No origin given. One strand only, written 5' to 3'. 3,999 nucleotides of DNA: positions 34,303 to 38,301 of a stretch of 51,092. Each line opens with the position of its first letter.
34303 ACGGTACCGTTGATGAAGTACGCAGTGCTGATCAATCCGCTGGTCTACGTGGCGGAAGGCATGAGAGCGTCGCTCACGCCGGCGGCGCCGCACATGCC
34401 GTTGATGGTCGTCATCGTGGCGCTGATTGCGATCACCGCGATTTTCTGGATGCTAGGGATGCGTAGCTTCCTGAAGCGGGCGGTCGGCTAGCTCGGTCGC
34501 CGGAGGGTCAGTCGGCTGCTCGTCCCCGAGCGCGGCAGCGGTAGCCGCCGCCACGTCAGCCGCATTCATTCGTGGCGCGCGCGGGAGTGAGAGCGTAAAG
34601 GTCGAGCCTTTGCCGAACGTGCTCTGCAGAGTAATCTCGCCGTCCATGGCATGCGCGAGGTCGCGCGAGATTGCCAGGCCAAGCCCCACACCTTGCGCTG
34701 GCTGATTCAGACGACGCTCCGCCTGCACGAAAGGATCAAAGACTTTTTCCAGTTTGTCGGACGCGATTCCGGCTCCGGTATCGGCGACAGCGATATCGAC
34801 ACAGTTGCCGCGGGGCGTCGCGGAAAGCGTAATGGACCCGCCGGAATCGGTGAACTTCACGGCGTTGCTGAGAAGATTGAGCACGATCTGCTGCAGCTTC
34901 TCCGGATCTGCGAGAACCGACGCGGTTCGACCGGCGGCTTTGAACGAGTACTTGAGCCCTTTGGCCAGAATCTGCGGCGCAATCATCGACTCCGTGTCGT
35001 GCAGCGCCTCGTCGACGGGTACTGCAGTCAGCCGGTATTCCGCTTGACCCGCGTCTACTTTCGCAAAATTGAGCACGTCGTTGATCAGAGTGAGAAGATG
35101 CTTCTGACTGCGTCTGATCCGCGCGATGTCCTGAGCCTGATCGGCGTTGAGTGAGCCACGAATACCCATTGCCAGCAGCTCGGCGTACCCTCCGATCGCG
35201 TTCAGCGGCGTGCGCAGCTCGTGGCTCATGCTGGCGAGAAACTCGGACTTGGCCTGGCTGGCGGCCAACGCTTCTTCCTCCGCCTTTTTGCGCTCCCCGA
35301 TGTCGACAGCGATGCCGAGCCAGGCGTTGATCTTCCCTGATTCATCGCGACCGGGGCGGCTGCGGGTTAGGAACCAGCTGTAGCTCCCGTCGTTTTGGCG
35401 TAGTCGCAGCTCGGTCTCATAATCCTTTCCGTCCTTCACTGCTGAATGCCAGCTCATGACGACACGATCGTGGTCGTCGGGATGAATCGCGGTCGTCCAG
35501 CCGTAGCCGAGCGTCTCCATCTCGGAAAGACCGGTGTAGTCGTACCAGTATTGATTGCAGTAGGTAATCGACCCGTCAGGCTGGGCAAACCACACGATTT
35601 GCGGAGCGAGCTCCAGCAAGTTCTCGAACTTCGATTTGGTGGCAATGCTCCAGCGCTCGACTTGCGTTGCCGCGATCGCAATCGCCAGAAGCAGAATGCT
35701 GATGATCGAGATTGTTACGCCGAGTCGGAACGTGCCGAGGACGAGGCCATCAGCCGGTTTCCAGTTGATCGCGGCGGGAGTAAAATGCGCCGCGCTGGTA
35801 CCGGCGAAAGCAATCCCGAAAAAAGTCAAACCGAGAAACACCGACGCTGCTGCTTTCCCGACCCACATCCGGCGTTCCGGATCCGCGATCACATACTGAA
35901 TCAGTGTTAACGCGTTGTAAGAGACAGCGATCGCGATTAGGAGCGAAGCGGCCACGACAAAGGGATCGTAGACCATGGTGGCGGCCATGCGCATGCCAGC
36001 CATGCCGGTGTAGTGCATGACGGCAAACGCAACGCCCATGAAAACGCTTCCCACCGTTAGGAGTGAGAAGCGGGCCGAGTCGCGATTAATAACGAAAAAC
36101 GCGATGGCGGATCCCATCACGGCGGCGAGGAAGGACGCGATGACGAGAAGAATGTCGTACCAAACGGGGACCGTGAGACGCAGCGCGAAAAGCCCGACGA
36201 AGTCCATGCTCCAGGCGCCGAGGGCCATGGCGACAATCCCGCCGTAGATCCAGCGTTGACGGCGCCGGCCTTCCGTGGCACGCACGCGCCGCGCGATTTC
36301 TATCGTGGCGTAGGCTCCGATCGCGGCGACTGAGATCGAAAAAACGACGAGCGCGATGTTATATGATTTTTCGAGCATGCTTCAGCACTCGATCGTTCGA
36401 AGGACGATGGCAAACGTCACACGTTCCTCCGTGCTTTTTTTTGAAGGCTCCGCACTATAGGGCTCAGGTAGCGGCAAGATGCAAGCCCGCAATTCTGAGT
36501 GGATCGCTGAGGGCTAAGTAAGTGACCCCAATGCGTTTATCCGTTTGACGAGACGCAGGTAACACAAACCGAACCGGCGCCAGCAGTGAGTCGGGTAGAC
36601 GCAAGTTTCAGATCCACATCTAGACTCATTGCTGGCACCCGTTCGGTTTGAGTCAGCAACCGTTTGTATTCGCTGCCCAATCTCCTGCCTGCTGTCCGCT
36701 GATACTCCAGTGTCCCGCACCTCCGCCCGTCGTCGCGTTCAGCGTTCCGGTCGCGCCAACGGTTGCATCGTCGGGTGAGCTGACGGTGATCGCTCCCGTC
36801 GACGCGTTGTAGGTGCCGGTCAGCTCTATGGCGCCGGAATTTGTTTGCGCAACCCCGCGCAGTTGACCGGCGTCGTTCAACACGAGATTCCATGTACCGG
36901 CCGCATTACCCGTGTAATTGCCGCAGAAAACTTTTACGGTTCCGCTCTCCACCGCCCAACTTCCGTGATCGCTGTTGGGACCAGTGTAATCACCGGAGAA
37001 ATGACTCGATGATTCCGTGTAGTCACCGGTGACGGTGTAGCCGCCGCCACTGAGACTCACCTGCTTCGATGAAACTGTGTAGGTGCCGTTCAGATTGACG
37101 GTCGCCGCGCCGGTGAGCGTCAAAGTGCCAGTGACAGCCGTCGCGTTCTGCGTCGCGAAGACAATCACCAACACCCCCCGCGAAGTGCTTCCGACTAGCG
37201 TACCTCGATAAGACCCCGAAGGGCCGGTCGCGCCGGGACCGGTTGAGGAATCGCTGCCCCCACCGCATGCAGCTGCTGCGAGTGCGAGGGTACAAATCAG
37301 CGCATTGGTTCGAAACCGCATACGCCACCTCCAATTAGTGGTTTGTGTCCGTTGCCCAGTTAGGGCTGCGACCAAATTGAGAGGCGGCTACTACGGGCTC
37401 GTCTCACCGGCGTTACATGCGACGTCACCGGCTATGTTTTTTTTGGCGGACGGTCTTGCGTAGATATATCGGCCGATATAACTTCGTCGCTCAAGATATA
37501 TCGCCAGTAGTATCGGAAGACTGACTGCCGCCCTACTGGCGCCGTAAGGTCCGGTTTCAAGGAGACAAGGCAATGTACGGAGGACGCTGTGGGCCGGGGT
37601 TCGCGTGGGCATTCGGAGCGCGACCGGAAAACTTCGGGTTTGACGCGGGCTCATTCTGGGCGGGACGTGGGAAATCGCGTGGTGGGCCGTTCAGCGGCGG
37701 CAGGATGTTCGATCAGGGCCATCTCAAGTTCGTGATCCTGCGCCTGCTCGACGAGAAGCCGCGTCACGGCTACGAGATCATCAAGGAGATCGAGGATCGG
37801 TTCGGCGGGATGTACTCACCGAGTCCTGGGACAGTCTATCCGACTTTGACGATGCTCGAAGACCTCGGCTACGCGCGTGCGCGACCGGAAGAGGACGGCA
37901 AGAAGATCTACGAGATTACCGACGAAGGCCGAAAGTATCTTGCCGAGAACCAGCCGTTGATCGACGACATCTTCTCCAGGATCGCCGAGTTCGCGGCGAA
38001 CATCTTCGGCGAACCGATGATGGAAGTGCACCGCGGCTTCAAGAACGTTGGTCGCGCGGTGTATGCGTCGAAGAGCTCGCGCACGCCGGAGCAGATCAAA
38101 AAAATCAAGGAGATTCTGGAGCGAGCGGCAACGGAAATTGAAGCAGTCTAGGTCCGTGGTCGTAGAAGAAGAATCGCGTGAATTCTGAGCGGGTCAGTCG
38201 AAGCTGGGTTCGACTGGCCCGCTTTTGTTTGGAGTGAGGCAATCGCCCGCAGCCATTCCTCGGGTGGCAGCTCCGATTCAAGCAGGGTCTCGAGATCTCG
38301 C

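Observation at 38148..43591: Overlapping operon of a PglX/Eco57I-like N6-adenine methyltransferase and an SNF2 helicase, with no nuclease and no known partner genes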

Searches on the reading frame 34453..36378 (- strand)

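Call 9: search_protein_families(library=pfam, proteins=[window:34453-36378:-], max_evalue=0.001)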
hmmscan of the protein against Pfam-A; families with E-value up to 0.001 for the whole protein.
window:34453-36378:- (641 aa): 8 families
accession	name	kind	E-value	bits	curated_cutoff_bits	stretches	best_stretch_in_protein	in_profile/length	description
PF02518.31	HATPase_c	-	3.4e-27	95.5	26.4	1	491-601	2-110/111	Histidine kinase-, DNA gyrase B-, and HSP90-like ATPase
PF03707.21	MHYT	-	7.1e-22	77.6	21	2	115-162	1-48/59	Bacterial signalling protein N terminal repeat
PF00512.31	HisKA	-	3.5e-21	75.5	26.9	1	376-444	1-66/66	His Kinase A (phospho-acceptor) domain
PF08447.18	PAS_3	-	1.4e-18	67.3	25.6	1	272-357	2-89/89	PAS fold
PF08448.16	PAS_4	-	2.1e-10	41.3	23.1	1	256-364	2-109/110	PAS fold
PF13426.13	PAS_9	-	9.1e-10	39.2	27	1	260-361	2-102/103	PAS domain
PF00989.32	PAS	-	1.4e-09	38.4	22.6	1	250-360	2-113/113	PAS fold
PF13188.13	PAS_8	-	3.2e-05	24.1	21.8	1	250-302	2-53/65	PAS domain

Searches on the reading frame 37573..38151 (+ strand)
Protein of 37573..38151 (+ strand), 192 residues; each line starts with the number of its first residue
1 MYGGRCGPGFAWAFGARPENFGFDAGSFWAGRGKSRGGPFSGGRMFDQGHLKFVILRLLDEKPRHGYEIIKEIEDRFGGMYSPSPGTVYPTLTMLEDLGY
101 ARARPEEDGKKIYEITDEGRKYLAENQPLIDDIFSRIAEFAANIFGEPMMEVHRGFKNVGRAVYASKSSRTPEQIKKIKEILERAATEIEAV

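Call 9: search_protein_families(library=pfam, proteins=[window:37573-38151:+], max_evalue=0.001)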
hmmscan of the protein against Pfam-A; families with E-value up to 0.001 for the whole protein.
window:37573-38151:+ (192 aa): 1 family
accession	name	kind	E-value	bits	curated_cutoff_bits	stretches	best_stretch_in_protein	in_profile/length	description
PF03551.20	PadR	-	3.4e-21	75.5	27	1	55-125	1-75/75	Transcriptional regulator PadR-like family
